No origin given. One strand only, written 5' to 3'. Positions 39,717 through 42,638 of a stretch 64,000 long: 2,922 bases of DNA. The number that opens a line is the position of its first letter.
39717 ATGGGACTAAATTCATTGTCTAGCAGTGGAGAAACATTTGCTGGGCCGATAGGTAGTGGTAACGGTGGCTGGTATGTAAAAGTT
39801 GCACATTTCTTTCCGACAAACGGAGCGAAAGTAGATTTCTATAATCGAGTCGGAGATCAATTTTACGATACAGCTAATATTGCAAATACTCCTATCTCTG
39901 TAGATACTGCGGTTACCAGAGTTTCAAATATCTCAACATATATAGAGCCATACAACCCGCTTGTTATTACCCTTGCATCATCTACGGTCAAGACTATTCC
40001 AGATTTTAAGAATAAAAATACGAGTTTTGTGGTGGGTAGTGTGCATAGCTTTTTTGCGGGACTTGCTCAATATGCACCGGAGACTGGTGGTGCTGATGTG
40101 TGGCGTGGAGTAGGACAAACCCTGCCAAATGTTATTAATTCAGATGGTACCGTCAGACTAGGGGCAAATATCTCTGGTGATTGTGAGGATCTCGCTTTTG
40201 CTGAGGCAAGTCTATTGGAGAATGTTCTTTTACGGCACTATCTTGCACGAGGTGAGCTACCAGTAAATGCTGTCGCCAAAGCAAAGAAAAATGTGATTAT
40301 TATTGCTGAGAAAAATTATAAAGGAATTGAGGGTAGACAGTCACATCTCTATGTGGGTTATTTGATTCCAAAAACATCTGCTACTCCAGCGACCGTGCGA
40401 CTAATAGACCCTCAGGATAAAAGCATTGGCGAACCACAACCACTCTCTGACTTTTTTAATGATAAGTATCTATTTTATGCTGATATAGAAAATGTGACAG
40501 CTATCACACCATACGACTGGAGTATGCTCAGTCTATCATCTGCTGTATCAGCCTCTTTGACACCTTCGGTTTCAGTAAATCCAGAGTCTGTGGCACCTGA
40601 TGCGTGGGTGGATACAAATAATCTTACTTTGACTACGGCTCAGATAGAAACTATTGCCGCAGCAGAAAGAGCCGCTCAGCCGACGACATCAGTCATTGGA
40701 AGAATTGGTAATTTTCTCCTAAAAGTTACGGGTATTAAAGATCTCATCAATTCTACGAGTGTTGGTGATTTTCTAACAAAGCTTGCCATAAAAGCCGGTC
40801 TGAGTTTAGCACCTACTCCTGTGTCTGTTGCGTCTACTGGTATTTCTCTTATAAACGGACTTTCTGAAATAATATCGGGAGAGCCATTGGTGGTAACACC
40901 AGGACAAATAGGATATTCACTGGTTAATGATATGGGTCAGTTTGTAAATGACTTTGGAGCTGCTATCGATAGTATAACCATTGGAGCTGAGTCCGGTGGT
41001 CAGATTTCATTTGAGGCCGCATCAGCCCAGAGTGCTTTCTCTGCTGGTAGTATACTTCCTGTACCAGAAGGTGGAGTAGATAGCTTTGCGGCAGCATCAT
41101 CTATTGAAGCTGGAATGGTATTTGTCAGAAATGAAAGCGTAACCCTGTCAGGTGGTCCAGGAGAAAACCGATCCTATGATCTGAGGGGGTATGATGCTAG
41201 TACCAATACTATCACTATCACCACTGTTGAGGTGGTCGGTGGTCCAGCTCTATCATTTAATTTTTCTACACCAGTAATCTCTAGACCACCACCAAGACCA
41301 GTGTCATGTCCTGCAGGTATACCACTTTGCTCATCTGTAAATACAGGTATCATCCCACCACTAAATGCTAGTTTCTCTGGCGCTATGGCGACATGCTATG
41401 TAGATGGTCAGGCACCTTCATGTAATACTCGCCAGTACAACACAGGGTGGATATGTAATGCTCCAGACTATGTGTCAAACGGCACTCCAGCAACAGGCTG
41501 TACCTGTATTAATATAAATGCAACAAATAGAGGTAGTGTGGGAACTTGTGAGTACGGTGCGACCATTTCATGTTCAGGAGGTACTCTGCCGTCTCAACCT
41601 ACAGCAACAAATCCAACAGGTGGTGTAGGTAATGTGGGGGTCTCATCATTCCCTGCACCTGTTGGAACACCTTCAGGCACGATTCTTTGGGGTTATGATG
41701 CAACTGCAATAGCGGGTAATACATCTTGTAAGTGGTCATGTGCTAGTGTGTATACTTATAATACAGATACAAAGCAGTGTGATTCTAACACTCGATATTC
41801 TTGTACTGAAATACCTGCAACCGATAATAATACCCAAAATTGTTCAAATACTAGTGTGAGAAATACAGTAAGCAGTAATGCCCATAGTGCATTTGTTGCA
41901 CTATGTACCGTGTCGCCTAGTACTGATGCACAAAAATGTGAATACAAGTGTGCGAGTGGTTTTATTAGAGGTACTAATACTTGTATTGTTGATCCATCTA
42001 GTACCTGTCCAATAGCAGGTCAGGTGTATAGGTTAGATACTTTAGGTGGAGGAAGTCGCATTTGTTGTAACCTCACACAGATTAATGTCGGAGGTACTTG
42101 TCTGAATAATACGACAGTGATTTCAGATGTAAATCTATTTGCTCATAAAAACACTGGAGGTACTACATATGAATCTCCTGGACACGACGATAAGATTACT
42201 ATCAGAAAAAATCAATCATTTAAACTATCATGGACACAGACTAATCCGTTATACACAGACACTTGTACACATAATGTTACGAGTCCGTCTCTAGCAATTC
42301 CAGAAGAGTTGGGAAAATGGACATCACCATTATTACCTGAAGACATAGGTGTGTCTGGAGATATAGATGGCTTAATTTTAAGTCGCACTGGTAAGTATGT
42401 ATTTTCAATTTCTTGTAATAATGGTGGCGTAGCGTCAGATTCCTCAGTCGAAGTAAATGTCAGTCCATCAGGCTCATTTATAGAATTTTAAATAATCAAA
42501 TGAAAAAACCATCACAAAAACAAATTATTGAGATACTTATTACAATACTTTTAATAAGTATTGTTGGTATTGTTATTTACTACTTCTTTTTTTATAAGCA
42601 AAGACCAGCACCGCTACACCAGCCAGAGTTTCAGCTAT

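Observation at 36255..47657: Two giant secreted proteins share a novel Cys-rich C-terminal module ending in GSFIEF; one combines LamG, YD repeats and two transglutaminase-like cores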

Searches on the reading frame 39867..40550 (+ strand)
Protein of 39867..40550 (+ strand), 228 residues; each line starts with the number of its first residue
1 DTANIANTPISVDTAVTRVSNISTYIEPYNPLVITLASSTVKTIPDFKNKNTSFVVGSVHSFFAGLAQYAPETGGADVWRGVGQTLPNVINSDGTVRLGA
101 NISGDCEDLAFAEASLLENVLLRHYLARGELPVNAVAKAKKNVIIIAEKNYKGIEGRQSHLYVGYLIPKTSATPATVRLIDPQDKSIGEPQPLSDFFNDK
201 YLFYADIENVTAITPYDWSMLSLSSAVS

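Call 61: predict_structure(alignment_id=A7)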
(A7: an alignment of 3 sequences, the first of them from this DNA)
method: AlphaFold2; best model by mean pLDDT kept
length: 228 residues; sequences in the alignment: 3
mean_pLDDT: 40.8   pTM: 0.46
mean pLDDT of the five models: 40.8, 39.7, 38.1, 37.8, 37.2
residues with pLDDT >= 90: 0; 70-90: 5; 50-70: 80; < 50: 143
segments of 3 or more residues with pLDDT < 50: 1-105, 150-158, 204-228
pLDDT, mean of each block of 10 residues (from residue 1): 29 23 22 22 23 25 35 31 29 28 42 57 53 59 61 43 66 65 61 63 41 33 25
secondary structure, 60 per line:
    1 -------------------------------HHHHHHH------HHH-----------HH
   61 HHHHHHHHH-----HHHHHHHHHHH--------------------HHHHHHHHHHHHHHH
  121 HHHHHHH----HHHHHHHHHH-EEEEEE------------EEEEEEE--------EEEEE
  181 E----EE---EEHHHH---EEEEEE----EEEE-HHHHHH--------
elements in order: H32-38 H59-69 H75-85 H106-127 H132-141 E143-148 E161-167 E176-181 H193-196 E200-205 E210-213 H215-220
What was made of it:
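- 40038..40529 (+): Putative transglutaminase-like core 2 (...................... ... SHLYVGY ... RLIDPQ). The AF2 model has pLDDT 41 (call 61).
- On Transglutaminase-like superfamily: core 2: The AF2 model places the Cys at a helix start with His and Asp on following strands, but pLDDT is only 41 (call 61).
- Tried and rejected: The AF2 model of core 2 was too poor (pLDDT 41) to justify a fold search (call 61).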

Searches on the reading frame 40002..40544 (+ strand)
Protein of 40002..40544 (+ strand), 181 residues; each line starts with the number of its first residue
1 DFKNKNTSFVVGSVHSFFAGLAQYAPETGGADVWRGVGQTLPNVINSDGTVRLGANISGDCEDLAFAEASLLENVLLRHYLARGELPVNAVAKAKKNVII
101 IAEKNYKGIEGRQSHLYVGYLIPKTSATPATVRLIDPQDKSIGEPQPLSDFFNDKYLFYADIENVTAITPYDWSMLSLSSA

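Call 17: search_protein_families(library=pfam, proteins=[window:40002-40544:+], max_evalue=5)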
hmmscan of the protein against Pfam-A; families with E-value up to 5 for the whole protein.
window:40002-40544:+ (181 aa): 0 families

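Call 48: search_solved_structures(query=A4, max_evalue=10, show_alignments=2)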
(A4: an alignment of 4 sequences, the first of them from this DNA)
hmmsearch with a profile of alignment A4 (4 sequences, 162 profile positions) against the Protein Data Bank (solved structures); distinct sequences matched with E-value up to 10: 0.
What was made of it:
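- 40038..40529 (+): No Pfam or PDB hit (calls 17, 48).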

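Call 52: find_homologous_proteins(query=A4, max_evalue=0.01)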
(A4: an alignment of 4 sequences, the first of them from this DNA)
Query A4 (4 sequences) (164 aa, profile of the alignment): 1 proteins with E <= 0.01 among 4183 candidates.
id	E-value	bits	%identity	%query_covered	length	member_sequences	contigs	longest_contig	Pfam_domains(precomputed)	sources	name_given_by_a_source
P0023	2.0e-30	124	45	75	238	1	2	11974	-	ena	-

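Call 69: search_protein_families(library=ncbifam, proteins=[window:40002-40544:+], max_evalue=5)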
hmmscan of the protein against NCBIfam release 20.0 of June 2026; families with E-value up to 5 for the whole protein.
window:40002-40544:+ (181 aa): 0 families
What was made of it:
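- On Transglutaminase-like superfamily: core 2: No Pfam, NCBIfam or PDB hit (calls 17, 48, 69).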

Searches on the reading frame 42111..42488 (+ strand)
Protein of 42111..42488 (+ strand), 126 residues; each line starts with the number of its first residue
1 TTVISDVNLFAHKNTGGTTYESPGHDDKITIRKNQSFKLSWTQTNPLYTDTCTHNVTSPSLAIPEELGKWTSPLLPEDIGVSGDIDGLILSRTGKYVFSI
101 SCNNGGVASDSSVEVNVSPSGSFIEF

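Call 12: find_homologous_proteins(query=A1, max_evalue=0.001)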
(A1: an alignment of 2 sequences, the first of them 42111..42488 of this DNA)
Query A1 (2 sequences) (126 aa, profile of the alignment): 1 proteins with E <= 0.001 among 146 candidates.
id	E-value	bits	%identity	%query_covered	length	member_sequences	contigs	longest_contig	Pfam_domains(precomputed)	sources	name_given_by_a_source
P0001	2.2e-61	224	99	98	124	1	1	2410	-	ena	-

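Call 14: search_solved_structures(query=A1, max_evalue=10)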
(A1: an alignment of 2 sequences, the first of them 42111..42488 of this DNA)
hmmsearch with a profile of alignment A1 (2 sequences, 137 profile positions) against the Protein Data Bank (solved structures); distinct sequences matched with E-value up to 10: 13.
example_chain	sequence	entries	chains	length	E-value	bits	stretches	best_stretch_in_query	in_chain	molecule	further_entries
2yrl_A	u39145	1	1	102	0.16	15.3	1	55-129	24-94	KIAA1837 protein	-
1ctn_A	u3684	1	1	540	0.8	13.1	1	90-134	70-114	CHITINASE A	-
1rd6_A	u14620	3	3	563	0.82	13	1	90-134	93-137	Chitinase A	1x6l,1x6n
2wk2_A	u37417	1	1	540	0.98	12.8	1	90-134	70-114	CHITINASE A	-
2wly_A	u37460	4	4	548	1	12.7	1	90-134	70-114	Chitinase | CHITINASE A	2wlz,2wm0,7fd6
1nh6_A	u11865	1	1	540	1.1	12.6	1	90-134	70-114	chitinase A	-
1edq_A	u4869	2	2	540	1.1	12.6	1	90-134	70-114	CHITINASE A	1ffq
1ehn_A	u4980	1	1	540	1.1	12.6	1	90-134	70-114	CHITINASE A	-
1eib_A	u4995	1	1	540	1.1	12.6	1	90-134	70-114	CHITINASE A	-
1k9t_A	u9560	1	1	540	1.1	12.6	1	90-134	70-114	CHITINASE A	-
1ffr_A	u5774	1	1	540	1.1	12.6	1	90-134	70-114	CHITINASE A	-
5z7m_A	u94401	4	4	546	1.1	12.6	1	90-134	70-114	Chitinase A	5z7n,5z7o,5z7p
8w96_A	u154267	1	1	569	1.2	12.5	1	90-134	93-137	Chitinase A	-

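Call 17: search_protein_families(library=pfam, proteins=[window:42111-42488:+], max_evalue=5)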
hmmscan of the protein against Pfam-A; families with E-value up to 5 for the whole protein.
window:42111-42488:+ (126 aa): 1 family
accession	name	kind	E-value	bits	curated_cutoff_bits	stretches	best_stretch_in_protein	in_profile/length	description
PF18200.7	Big_11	-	0.04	14.3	25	1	15-42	31-58/87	Bacterial Ig-like domain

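Call 18: search_protein_representatives(alignment_id=A1)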
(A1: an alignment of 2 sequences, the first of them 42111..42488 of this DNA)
Query: 2 sequences, 137 profile positions. Proteins with E-value up to 0.001 (for the whole library): 22; up to 1e-10: 5; up to 1e-30: 2. The best 22 are listed.
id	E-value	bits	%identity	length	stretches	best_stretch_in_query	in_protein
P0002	1.9e-74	264.5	-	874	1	1-137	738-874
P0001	7.1e-62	223.8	-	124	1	4-137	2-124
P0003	1.6e-17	80.1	-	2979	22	91-129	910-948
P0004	1.6e-14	70.4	-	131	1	4-137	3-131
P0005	4.7e-11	59.2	-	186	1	2-136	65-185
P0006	3.3e-09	53.2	-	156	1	2-137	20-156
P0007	5.5e-07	46.0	-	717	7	2-76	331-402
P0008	9.8e-07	45.2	-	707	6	27-114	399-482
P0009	1.7e-06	44.4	-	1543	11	71-105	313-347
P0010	2.6e-06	43.8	-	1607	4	86-127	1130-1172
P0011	2.8e-06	43.8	-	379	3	88-133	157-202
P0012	4.4e-06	43.1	-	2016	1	3-137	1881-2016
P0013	1.0e-05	41.9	-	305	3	85-131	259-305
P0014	2.6e-05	40.6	-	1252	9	49-131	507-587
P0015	3.9e-05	40.0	-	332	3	2-78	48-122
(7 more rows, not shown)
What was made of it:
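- There are weak partial hits to many multi-repeat surface proteins (call 18) and to PKD and chitinase N-terminal domains (call 14).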

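Call 22: find_homologous_proteins(query=A2, max_evalue=0.01)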
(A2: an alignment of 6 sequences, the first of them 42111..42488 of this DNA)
Query A2 (6 sequences) (126 aa, profile of the alignment): 3 proteins with E <= 0.01 among 1138 candidates.
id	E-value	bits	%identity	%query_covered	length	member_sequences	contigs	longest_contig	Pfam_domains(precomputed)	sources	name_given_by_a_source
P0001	4.5e-44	167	99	98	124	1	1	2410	-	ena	-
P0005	7.6e-40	154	35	98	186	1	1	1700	-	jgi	jgi:hypothetical protein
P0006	1.1e-39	153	33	100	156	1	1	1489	-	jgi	jgi:hypothetical protein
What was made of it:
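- Tried and rejected: Word-indexed protein searches with the module found only the window's own fragment and two mis-called fragments (calls 12, 22).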

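Call 29: predict_structure(alignment_id=A2)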
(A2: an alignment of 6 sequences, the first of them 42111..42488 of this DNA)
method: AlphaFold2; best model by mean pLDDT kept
length: 126 residues; sequences in the alignment: 6
mean_pLDDT: 76.1   pTM: 0.71
mean pLDDT of the five models: 76.1, 74.3, 74.0, 73.7, 70.0
residues with pLDDT >= 90: 6; 70-90: 80; 50-70: 35; < 50: 5
segments of 3 or more residues with pLDDT < 50: none
pLDDT, mean of each block of 10 residues (from residue 1): 74 81 74 87 76 79 65 54 83 88 78 87 53
secondary structure, 60 per line:
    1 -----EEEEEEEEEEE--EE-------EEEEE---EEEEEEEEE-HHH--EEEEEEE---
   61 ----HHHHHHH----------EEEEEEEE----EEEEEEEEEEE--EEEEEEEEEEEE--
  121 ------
elements in order: E6-16 E28-32 E36-44 E51-57 H65-71 E82-89 E94-104 E107-118
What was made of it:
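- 42111..42464 (+): C-terminal Ig-like beta-sandwich domain of the giant protein. AF2 pLDDT 76, seven strands (call 29).
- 42465..42488 (+): Conserved terminal octapeptide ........-COOH. It is the most conserved 8-column window of the module (0.86 against 0.42). pLDDT is 53 (call 29).
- Structure: AF2 gives an Ig-like sandwich with the tail outside the fold (call 29). The tail lies outside the predicted fold, with low pLDDT (call 29).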

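Call 36: fold_search(model_id=the predicted structure, library=pdb)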
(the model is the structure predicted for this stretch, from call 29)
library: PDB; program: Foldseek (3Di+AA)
matches with E <= 10: 1459; with E <= 0.001: 5
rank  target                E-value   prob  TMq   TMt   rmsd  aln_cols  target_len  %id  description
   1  6cpd_B                2.8e-04  1.00  0.51  0.51   5.7       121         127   12  Crystal structure of PmoD soluble domain from Methylocystis sp. ATCC 49242 (Rockwell) (released 2018-10-31)
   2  3uam_A                3.2e-04  1.00  0.42  0.29  10.2       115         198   17  Crystal structure of a chitin binding domain from Burkholderia pseudomallei (released 2011-11-02)
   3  8p4l_A                5.4e-04  0.97  0.36  0.11  13.7       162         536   12  Beta-N-acetylgalactosaminidase from Niabella aurantiaca (released 2024-01-17)
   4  3bov                  5.7e-04  1.00  0.42  0.48   5.8       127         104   12  Crystal structure of the receptor binding domain of mouse PD-L2 (released 2008-07-15)
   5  8k2m                  9.1e-04  0.89  0.30  0.11  11.9       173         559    8  Crystal structure of Group 4 Monosaccharide-releasing beta-N-acetylgalactosaminidase NgaP2 from Paenibacillus sp. TS12 i (released 2024-04-24)
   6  6cpd_A                1.0e-03  1.00  0.51  0.51   5.7       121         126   12  Crystal structure of PmoD soluble domain from Methylocystis sp. ATCC 49242 (Rockwell) (released 2018-10-31)
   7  3qe5_A                1.2e-03  1.00  0.47  0.15   9.6       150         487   13  Complete structure of Streptococcus mutans Antigen I/II carboxy-terminus (released 2011-04-20)
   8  2e7m_MODEL_1_A        1.2e-03  1.00  0.42  0.45   6.5       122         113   16  Solution structure of the PKD domain (329-428) from human KIAA0319 (released 2007-07-17)
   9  6e3f                  1.3e-03  1.00  0.50  0.15   9.5       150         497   13  The structure of the C-terminal domains (C123) of Streptococcus intermedius antigen I/II (Pas) (released 2019-07-17)
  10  5l7u_B                1.3e-03  0.99  0.42  0.13  13.7       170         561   12  Crystal structure of BvGH123 with bound GalNAc (released 2017-03-22)
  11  2ben_B                1.4e-03  1.00  0.40  0.32   8.4       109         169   15  Crystal structure of the Serratia marcescens chitin-binding protein CBP21 Y54A mutant. (released 2004-12-08)
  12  8k2l                  1.4e-03  0.77  0.27  0.10  12.3       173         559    8  Crystal structure of Group 4 Monosaccharide-releasing beta-N-acetylgalactosaminidase NgaP2 from Paenibacillus sp. TS12,  (released 2024-04-24)
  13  5l7v_B                1.5e-03  0.99  0.47  0.14  13.3       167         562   11  Crystal Structure of BvGH123 with bond transition state analog Galthiazoline. (released 2017-03-22)
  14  6tn6                  1.7e-03  1.00  0.49  0.16   5.4       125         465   13  X-ray structure of the endo-beta-1,4-mannanase from Thermotoga petrophila (released 2020-04-29)
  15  6e47_G                1.9e-03  0.99  0.41  0.45   7.0       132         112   13  Crystal Structure of the Murine Norovirus VP1 P domain in complex with the CD300lf Receptor and Glycochenodeoxycholic  (released 2018-09-12)
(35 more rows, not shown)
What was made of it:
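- On PKD / bacterial Ig-like (Big_x, He_PIG) domains: At fold level it is an Ig-like sandwich: Foldseek probability about 1.0 but TM 0.4-0.5 (call 36).
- The fold is a generic Ig-like sandwich (calls 29, 36).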

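Call 65: find_encoding_contigs(protein=P0005, flank=5000, max_places=3)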
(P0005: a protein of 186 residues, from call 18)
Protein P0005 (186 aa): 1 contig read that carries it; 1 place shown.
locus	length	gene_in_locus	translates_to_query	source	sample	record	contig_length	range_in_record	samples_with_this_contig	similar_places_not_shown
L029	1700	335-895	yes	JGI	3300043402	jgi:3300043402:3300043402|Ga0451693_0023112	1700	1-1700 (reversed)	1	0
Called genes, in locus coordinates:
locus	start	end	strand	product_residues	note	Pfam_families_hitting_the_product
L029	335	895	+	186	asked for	-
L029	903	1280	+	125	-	-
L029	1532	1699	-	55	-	?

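Call 66: find_encoding_contigs(protein=P0006, flank=5000, max_places=3)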
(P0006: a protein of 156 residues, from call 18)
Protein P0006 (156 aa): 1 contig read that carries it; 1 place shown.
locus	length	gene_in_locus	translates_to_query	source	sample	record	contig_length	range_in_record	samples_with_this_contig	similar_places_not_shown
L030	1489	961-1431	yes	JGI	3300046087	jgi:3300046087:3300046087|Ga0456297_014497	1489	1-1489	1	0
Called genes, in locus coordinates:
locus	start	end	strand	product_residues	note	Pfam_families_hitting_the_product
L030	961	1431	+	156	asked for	-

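Call 67: find_encoding_contigs(protein=P0004, flank=5000, max_places=3)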
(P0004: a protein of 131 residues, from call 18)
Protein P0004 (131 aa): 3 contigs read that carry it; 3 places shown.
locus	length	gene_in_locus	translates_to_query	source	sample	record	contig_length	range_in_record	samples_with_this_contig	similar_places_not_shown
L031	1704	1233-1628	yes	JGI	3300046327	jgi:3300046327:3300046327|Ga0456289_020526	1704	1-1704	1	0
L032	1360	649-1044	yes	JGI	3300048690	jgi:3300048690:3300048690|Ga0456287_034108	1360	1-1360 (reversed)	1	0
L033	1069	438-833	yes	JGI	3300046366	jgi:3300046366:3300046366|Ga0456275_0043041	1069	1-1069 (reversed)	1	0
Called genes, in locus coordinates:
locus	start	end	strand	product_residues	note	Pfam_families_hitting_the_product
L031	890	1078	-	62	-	-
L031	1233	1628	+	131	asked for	-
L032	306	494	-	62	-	-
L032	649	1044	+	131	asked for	-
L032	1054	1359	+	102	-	?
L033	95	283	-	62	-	-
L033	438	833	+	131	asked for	-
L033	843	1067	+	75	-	?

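Call 69: search_protein_families(library=ncbifam, proteins=[window:42111-42488:+], max_evalue=5)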
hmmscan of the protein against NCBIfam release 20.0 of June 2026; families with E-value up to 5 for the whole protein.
window:42111-42488:+ (126 aa): 0 families
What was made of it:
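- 42111..42464 (+): No Pfam or NCBIfam family (calls 17, 69).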
